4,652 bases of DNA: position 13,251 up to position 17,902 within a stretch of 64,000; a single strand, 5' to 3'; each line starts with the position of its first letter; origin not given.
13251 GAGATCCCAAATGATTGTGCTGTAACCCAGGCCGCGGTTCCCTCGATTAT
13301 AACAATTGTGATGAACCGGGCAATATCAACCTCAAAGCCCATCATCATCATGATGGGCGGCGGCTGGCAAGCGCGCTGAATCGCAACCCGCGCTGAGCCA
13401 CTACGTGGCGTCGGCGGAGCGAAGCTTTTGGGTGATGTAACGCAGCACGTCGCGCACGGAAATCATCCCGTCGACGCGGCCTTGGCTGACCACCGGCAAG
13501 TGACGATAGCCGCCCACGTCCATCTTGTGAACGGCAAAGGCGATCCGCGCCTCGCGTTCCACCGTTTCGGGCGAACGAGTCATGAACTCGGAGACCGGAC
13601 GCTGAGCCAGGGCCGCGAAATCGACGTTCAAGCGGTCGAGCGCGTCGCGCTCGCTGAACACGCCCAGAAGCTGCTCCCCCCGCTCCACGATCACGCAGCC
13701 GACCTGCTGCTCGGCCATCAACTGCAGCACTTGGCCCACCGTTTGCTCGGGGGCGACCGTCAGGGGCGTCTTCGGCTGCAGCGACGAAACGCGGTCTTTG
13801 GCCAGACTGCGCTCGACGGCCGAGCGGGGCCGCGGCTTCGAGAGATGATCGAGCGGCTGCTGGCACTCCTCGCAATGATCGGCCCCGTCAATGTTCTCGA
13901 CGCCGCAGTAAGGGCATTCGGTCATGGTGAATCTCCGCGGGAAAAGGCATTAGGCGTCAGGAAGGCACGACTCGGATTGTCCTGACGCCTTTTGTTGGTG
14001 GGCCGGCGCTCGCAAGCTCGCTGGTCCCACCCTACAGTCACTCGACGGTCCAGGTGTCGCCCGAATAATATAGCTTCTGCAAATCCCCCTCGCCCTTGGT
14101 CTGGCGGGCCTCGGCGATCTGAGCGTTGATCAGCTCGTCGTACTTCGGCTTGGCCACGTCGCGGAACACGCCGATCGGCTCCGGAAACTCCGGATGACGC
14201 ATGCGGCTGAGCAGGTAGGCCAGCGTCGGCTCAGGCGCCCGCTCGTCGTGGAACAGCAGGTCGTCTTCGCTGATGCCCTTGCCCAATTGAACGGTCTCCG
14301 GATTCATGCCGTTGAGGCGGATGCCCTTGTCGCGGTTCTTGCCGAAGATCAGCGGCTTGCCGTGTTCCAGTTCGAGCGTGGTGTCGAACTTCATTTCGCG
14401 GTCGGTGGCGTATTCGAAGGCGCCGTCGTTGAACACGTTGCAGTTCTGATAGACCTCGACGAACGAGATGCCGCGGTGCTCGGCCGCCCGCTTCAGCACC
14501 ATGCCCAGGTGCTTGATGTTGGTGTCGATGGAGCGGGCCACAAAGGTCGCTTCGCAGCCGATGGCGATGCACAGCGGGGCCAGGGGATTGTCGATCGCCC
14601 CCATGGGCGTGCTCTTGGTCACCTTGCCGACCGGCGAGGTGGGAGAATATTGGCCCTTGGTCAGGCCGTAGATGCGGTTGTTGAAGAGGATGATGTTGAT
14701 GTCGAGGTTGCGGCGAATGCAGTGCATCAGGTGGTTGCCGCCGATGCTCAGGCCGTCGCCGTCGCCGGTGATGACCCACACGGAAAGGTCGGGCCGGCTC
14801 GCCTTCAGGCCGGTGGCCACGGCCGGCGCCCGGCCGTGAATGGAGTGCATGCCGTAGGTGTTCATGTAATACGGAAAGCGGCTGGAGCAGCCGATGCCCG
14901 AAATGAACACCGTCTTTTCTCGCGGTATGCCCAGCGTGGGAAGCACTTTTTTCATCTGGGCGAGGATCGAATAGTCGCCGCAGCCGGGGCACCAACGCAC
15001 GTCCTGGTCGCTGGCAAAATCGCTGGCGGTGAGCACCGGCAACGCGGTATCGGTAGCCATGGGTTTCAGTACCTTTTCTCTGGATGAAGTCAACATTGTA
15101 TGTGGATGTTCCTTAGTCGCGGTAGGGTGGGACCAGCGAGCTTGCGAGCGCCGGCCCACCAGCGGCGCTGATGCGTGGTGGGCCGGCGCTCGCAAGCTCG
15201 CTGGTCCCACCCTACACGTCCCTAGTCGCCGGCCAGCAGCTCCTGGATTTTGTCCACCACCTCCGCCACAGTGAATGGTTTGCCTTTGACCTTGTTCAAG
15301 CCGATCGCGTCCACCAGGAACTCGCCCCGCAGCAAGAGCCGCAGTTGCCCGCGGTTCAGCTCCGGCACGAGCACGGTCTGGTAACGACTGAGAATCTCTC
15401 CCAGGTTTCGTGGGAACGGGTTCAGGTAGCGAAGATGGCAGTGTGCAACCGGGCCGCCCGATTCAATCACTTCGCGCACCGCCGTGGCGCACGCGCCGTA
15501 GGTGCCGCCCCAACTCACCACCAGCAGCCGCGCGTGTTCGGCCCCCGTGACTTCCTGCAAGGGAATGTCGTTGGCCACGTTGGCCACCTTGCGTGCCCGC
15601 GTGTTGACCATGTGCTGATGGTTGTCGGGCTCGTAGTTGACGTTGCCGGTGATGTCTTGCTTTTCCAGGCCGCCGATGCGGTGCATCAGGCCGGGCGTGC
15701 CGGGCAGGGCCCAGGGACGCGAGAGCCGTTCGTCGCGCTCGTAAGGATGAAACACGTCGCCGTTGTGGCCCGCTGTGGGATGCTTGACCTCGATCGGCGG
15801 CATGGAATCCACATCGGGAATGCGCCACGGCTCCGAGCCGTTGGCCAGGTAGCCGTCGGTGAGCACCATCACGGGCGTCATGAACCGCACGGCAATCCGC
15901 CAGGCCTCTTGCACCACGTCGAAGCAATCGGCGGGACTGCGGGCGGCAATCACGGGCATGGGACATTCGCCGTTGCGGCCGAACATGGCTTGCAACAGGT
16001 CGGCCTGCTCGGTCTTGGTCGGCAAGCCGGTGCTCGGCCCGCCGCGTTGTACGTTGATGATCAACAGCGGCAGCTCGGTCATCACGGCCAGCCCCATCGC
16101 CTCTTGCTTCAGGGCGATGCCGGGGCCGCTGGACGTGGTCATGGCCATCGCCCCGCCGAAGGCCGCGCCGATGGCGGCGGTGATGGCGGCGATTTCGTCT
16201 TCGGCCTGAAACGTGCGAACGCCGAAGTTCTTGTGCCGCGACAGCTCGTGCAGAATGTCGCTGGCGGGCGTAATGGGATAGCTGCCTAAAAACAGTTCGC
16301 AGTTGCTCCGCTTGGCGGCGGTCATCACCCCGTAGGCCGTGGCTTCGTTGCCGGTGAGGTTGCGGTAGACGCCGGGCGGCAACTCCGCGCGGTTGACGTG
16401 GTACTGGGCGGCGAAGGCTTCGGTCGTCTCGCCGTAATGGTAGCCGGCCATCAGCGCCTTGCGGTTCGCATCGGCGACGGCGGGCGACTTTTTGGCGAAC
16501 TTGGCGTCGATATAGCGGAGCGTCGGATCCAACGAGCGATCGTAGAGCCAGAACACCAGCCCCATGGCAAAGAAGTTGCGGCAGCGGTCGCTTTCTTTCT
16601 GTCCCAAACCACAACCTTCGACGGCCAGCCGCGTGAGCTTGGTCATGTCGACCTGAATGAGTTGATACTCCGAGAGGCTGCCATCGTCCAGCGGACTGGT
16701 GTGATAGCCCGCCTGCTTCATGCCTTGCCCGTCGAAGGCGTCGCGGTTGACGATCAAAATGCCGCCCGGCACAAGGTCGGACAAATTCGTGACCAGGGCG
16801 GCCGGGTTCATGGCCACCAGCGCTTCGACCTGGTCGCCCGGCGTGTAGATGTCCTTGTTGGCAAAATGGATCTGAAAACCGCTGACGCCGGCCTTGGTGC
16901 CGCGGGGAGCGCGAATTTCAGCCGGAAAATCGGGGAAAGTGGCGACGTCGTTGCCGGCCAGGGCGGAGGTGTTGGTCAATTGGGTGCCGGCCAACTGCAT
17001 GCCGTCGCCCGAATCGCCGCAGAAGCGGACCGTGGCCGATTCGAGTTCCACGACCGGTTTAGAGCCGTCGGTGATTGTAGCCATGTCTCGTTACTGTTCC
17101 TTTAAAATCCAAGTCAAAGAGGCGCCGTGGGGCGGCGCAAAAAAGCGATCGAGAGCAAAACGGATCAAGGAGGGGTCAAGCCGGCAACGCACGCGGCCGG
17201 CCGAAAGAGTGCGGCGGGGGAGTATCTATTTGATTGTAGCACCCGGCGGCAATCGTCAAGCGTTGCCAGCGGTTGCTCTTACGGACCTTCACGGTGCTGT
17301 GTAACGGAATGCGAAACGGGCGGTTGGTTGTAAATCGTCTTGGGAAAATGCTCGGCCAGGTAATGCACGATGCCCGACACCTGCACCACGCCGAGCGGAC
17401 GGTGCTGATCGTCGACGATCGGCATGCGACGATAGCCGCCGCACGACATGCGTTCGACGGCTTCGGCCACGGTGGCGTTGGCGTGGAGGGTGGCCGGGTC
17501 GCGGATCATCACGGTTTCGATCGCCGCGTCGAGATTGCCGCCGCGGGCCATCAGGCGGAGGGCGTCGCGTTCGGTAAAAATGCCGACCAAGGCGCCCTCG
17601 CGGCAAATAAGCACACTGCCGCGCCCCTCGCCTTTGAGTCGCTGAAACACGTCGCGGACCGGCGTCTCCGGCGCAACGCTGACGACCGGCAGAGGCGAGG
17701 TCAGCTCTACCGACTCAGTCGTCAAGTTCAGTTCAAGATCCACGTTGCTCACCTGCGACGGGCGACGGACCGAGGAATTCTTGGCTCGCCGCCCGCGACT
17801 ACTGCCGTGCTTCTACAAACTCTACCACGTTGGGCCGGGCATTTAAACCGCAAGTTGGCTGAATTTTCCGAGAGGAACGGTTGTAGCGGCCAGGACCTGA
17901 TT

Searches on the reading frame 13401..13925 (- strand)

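Call 13: search_protein_families(library=pfam, proteins=[window:13401-13925:-], max_evalue=0.001)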
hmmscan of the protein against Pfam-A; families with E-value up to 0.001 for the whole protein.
window:13401-13925:- (174 aa): 1 family
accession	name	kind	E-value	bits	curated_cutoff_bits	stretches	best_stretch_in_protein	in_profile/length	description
PF00571.33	CBS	-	1.8e-22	79.8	24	2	111-164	1-55/57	CBS domain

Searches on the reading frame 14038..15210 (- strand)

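Call 13: search_protein_families(library=pfam, proteins=[window:14038-15210:-], max_evalue=0.001)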
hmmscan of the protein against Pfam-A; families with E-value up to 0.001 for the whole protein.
window:14038-15210:- (390 aa): 1 family
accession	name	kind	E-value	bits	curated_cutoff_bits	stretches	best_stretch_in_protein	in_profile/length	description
PF02775.26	TPP_enzyme_C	-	4.2e-31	108.2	21.9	1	106-253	2-151/151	Thiamine pyrophosphate enzyme, C-terminal TPP binding domain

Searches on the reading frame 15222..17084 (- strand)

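Call 13: search_protein_families(library=pfam, proteins=[window:15222-17084:-], max_evalue=0.001)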
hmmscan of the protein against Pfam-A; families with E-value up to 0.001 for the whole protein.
window:15222-17084:- (620 aa): 4 families
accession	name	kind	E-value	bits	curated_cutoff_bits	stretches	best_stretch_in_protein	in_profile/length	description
PF01855.24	POR_N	-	1.5e-53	182.4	27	1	256-440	2-185/231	Pyruvate flavodoxin/ferredoxin oxidoreductase, thiamine diP-bdg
PF01558.24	POR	-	7.7e-27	95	27.4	1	26-215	2-172/173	Pyruvate ferredoxin/flavodoxin oxidoreductase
PF02776.23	TPP_enzyme_N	-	0.00045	20.4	26.8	1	269-358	22-109/119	Thiamine pyrophosphate enzyme, N-terminal TPP binding domain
PF17147.9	PFOR_II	-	0.00054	20.7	27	0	518-580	1-69/102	Pyruvate:ferredoxin oxidoreductase core domain II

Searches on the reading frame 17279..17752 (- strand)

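Call 13: search_protein_families(library=pfam, proteins=[window:17279-17752:-], max_evalue=0.001)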
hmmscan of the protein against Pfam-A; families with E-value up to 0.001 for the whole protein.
window:17279-17752:- (157 aa): 1 family
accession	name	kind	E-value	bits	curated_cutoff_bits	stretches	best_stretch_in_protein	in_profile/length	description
PF00571.33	CBS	-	5.4e-21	75.1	24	2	79-133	2-56/57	CBS domain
